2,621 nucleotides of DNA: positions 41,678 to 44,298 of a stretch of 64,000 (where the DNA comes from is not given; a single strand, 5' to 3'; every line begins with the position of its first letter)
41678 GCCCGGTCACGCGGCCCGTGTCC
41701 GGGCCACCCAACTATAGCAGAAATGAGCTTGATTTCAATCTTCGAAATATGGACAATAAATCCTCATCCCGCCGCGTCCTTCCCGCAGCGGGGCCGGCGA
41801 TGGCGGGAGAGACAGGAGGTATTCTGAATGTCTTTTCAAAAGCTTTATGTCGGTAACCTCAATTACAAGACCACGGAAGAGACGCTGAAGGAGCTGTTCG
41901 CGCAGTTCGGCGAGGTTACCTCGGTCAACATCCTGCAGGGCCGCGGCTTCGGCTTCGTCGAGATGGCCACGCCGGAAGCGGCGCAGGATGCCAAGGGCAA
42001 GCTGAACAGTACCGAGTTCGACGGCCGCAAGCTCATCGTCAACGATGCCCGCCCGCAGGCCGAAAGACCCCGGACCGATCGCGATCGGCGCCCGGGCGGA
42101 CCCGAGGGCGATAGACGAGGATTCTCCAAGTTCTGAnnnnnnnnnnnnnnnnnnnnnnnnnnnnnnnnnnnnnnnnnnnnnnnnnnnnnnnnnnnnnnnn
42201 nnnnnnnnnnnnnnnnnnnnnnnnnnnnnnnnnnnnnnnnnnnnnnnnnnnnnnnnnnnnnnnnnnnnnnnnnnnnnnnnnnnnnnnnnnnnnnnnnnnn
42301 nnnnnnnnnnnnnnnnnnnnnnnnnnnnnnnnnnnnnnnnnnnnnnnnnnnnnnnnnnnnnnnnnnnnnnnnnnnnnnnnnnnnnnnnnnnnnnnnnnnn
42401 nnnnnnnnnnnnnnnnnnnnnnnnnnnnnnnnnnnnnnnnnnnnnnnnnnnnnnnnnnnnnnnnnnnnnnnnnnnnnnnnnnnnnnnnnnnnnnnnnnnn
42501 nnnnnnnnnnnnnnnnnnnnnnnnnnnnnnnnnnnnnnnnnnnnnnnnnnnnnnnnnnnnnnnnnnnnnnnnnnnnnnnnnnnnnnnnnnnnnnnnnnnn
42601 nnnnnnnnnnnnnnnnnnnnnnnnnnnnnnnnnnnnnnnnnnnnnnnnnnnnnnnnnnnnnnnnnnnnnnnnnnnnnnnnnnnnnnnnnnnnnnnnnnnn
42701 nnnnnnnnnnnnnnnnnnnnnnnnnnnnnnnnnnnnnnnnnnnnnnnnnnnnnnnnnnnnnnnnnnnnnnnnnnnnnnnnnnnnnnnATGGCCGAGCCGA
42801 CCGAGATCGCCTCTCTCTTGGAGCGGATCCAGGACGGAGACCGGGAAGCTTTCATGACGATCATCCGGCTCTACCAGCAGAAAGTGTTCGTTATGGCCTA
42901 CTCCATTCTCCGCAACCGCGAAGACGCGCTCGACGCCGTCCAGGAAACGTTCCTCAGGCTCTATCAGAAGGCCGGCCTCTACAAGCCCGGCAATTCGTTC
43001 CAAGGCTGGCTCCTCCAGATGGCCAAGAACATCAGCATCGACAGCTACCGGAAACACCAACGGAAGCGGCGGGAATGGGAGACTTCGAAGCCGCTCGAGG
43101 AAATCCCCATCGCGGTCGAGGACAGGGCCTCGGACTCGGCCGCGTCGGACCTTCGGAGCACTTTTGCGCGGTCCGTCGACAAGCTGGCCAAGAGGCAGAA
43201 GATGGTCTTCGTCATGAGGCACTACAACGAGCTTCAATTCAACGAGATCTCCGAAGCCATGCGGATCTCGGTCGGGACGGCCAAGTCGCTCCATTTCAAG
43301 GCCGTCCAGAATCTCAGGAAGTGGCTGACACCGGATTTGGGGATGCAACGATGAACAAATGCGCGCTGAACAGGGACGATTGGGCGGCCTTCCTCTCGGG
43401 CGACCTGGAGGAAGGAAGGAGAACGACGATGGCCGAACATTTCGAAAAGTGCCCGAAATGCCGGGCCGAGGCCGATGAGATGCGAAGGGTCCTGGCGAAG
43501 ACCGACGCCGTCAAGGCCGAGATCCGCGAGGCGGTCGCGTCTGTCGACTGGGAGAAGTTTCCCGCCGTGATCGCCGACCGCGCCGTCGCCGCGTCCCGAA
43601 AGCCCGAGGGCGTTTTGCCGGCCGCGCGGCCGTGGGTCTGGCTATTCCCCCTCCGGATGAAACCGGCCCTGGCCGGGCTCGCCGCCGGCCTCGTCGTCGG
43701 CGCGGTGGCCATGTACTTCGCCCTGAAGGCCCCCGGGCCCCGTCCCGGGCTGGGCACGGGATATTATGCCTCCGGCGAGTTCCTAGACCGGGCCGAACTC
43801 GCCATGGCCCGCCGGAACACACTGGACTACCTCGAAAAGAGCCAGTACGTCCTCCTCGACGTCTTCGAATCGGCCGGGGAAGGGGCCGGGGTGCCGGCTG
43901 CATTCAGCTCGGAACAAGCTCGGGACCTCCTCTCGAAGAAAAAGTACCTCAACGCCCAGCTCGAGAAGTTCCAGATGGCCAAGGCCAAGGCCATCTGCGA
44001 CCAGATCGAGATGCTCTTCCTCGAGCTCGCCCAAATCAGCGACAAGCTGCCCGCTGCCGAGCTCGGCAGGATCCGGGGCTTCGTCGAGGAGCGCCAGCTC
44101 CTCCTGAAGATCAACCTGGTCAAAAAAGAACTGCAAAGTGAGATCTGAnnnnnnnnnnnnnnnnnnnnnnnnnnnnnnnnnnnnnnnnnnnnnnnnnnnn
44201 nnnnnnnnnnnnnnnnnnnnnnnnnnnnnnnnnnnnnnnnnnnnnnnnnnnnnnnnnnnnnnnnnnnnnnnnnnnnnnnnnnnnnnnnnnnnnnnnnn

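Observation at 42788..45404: ECF sigma / zinc anti-sigma / two secreted paralogous proteins as a four-gene module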

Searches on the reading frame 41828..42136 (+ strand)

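Call 4: search_protein_families(library=pfam, proteins=[window:41828-42136:+], max_evalue=1)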
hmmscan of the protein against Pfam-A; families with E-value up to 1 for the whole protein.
window:41828-42136:+ (102 aa): 6 families
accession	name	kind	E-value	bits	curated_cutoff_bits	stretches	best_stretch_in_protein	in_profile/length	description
PF00076.28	RRM_1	-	2.6e-21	75.7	20.7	1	6-69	1-69/70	RNA recognition motif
PF08777.17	RRM_3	-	2.4e-05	24.8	22.9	1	11-79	9-72/102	RNA binding motif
PF13893.12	RRM_5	-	6.9e-05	23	27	1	7-78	30-103/125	RNA recognition motif. (a.k.a. RRM, RBD, or RNP domain)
PF16842.11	RRM_occluded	-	0.0072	16.6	30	1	8-71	6-70/79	Occluded RNA-recognition motif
PF04847.18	Calcipressin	-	0.018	15.3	23.5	1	16-78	9-73/186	Calcipressin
PF25701.1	RRM_YTH1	-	0.22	11.8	35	1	5-70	4-70/75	YTH1-like RRM domain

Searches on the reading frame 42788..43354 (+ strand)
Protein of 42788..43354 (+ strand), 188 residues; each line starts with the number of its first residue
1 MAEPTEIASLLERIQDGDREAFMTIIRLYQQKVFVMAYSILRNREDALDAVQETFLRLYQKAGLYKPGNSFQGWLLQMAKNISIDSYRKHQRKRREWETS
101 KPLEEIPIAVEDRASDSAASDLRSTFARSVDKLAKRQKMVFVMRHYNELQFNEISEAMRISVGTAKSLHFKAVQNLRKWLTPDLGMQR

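Call 4: search_protein_families(library=pfam, proteins=[window:42788-43354:+], max_evalue=1)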
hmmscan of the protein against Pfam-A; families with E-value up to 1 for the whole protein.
window:42788-43354:+ (188 aa): 7 families
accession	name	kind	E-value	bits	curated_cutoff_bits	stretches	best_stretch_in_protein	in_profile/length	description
PF04542.20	Sigma70_r2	-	8.5e-16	58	24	1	26-92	2-70/71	Sigma-70 region 2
PF04545.22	Sigma70_r4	-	5e-11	42.4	24.1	1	131-178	3-50/50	Sigma-70, region 4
PF08281.18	Sigma70_r4_2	-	6.1e-10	39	25.7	1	128-176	6-54/54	Sigma-70, region 4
PF07638.17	Sigma70_ECF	-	8e-10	39.3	21.1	1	5-179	2-178/185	ECF sigma factor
PF16914.10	TetR_C_12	-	0.023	15.2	27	1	28-79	15-67/105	Bacterial transcriptional repressor C-terminal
PF22401.1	Csd6-like_dimeriz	-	0.038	14.6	27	0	56-66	10-20/40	Cell-shape determining Csd6 N-terminal dimerization domain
PF01974.23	tRNA_int_endo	-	0.089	13.3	27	1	133-174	37-78/85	tRNA intron endonuclease, catalytic C-terminal domain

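Call 9: search_protein_families(library=ncbifam, proteins=[window:42788-43354:+], max_evalue=1)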
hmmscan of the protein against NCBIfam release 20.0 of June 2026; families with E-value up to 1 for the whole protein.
window:42788-43354:+ (188 aa): 103 families (the best 25 are shown)
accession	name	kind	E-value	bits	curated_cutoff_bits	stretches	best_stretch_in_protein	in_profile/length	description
NF007223.0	PRK09641.1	equivalog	3.7e-30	105.2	209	1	9-180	7-184/187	RNA polymerase sigma factor SigW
NF008888.0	PRK11922.1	equivalog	1.2e-29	103.6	204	1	8-186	18-202/231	RNA polymerase sigma factor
NF009166.1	PRK12513.1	equivalog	9.7e-29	100.5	206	1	8-181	10-187/193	RNA polymerase sigma factor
TIGR02937.1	sigma70-ECF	superfamily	7.6e-28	97.2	42.9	1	20-179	1-164/165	sigma-70 family RNA polymerase sigma factor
NF058625.1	sigma_PG0214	equivalog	6.6e-27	94.3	130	1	19-180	3-161/170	GFO_1088 family ECF-type sigma factor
TIGR02948.1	SigW_bacill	equivalog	1.3e-26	93.9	243.1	1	10-180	8-184/187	RNA polymerase sigma factor SigW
NF004113.0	PRK05602.1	equivalog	2e-26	92.9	208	1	8-182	33-203/211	RNA polymerase sigma factor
TIGR02985.1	Sig70_bacteroi1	subfamily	3.1e-26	92.5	126.4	1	20-179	1-161/162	RNA polymerase sigma-70 factor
NF007216.0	PRK09638.1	equivalog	2.4e-25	89.3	194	1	8-180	6-174/180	RNA polymerase sigma factor SigY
NF009195.0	PRK12543.1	subfamily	2.8e-24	85.7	197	1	2-180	2-178/192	RNA polymerase sigma factor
TIGR02954.1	Sig70_famx3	hypoth_equivalog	7.2e-24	84.4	188.5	1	9-181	5-168/170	RNA polymerase sigma-70 factor, TIGR02954 family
NF009171.0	PRK12518.1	equivalog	6.6e-23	81.5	208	1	9-181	16-185/191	RNA polymerase sigma factor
TIGR02983.1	SigE-fam_strep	subfamily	3.1e-22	79.2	141.55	1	18-179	4-157/162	SigE family RNA polymerase sigma factor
NF053879.1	RNAPolSigSigVBac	equivalog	2.5e-21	76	190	1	20-181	4-156/160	RNA polymerase sigma factor SigV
TIGR02952.1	Sig70_famx2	equivalog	3.3e-21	75.9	206.45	1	10-179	1-169/170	ECF subfamily RNA polymerase sigma factor, BldN family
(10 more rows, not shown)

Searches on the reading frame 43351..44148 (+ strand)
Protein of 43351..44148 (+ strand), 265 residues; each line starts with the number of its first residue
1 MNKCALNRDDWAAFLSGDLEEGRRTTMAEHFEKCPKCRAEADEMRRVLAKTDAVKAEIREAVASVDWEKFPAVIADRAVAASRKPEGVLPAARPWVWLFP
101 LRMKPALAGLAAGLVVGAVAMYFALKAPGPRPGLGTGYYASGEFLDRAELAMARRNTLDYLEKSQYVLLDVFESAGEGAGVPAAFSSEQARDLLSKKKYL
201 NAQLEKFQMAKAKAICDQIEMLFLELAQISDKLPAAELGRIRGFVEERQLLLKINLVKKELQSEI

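Call 4: search_protein_families(library=pfam, proteins=[window:43351-44148:+], max_evalue=1)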
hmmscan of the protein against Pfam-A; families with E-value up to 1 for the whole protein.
window:43351-44148:+ (265 aa): 2 families
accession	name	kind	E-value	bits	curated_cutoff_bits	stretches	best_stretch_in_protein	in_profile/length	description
PF13490.11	zf-HC2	-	0.0066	17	22.2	1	12-38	9-35/35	Putative zinc-finger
PF02996.22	Prefoldin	-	0.21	12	23.2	1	178-230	66-118/120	Prefoldin subunit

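Call 9: search_protein_families(library=ncbifam, proteins=[window:43351-44148:+], max_evalue=1)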
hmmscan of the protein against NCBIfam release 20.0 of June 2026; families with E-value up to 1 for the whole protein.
window:43351-44148:+ (265 aa): 5 families
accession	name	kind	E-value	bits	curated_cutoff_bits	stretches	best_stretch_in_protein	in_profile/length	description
NF052375.1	antisigma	equivalog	4.1e-05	23.7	100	1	13-122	4-105/217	anti-sigma factor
TIGR03988.1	antisig_RsrA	equivalog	0.00052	20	62.5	1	4-44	2-42/77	mycothiol system anti-sigma-R factor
TIGR02451.1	anti_sig_ChrR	subfamily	0.0029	17.5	124.5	1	11-52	8-49/216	ChrR family anti-sigma-E factor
NF041468.1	anti_sig_RseA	equivalog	0.048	13.8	165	1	9-49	42-82/135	anti-sigma E factor RseA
NF038083.1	CU044_5270_fam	subfamily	0.17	11.7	100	1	82-167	16-100/284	CU044_5270 family protein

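Call 59: search_solved_structures(query=A6, max_evalue=10)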
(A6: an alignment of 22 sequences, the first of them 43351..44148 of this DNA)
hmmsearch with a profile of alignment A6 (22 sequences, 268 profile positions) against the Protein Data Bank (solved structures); distinct sequences matched with E-value up to 10: 9.
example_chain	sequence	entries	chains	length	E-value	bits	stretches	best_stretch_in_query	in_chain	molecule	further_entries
3hug_B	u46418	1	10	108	0.00066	22.4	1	12-56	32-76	PROBABLE CONSERVED MEMBRANE PROTEIN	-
5wuq_C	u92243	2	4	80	0.00097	21.8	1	6-55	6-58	Anti-sigma-W factor RsiW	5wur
2q1z_B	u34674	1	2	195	0.021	17.4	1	9-114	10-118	Anti-Sigma factor ChrR, transcriptional activator ChrR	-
2z2s_B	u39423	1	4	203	0.023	17.3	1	9-113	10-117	Anti-Sigma factor ChrR, transcriptional activator ChrR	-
8rlz_A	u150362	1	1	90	0.088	15.4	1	10-46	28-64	Antisigma factor DdvA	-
2mjo_A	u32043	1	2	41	0.12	14.9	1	102-134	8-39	Tumor necrosis factor receptor superfamily member 16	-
2mic_A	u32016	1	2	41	0.99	12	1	102-134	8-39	Tumor necrosis factor receptor superfamily member 16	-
8fk7_A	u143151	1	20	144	1.9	11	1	99-142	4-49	Flagellin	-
6k1h_Z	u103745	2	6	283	4.2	9.9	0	96-119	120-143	PTS mannose transporter subunit IID | PTS system mannose-specific EIID component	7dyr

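Call 60: search_protein_families(library=pfam, alignment_id=A6, max_evalue=0.1)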
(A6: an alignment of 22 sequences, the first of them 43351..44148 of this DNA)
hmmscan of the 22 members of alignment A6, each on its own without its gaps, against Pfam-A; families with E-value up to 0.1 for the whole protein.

A. member 1, window:43351-44148:+ (265 aa): 1 family
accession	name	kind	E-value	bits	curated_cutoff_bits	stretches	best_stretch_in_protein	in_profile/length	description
PF13490.11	zf-HC2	-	0.0066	17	22.2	1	12-38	9-35/35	Putative zinc-finger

B. families by the number of members that match (of 22 scanned): 11 families
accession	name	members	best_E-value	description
PF13490.11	zf-HC2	21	4.7e-11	Putative zinc-finger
PF25206.1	DUF7836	2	0.031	Domain of unknown function (DUF7836)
PF16727.10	REV1_C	1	0.0024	DNA repair protein REV1 C-terminal domain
PF20925.3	Htt_bridge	1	0.0032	Huntingtin, bridge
PF11021.13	DUF2613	1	0.016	Protein of unknown function (DUF2613)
PF08637.16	NCA2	1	0.022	ATP synthase regulation protein NCA2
PF02446.23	Glyco_hydro_77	1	0.044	4-alpha-glucanotransferase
PF24460.1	DUF7575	1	0.044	Domain of unknown function (DUF7575)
PF04472.17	SepF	1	0.048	Cell division protein SepF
PF19746.4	DUF6233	1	0.049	Family of unknown function (DUF6233)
PF17848.7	Zn_ribbon_ACC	1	0.085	Acetyl-CoA carboxylase zinc finger domain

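Call 67: find_related_loci(query=A6, collection=metagenome_contigs, flank=4000)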
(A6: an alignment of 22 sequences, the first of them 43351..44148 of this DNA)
Query A6 (265 aa) in metagenome_contigs; peptide patterns used: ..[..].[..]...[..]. (x = any residue, [..] = any of these).
415 stretches matched a pattern; 411 encode a relative of the query (tblastn E <= 1e-3); the best 80 are kept; 80 distinct loci.
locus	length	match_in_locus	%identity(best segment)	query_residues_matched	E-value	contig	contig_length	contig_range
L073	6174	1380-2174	87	1-265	9e-153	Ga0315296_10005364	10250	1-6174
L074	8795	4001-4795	86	1-265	5e-150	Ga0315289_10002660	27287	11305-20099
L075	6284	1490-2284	86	1-265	9e-149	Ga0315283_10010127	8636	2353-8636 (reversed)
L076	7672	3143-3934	84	1-265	7e-148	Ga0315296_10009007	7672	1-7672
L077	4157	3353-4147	88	1-265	1e-148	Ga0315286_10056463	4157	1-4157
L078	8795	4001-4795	88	1-265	2e-144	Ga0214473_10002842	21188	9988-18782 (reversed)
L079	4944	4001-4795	84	1-265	4e-144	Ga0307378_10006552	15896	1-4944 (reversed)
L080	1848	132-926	82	1-265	1e-152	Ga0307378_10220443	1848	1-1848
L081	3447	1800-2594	86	1-265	3e-146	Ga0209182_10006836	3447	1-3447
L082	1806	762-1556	81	1-265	1e-152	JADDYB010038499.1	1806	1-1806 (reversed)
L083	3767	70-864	85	1-265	4e-143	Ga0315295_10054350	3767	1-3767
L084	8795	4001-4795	81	1-265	4e-139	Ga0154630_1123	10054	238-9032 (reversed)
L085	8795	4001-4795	85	1-265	3e-138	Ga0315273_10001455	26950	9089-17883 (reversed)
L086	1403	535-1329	85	1-265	4e-150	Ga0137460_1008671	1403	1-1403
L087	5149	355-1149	85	1-265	2e-137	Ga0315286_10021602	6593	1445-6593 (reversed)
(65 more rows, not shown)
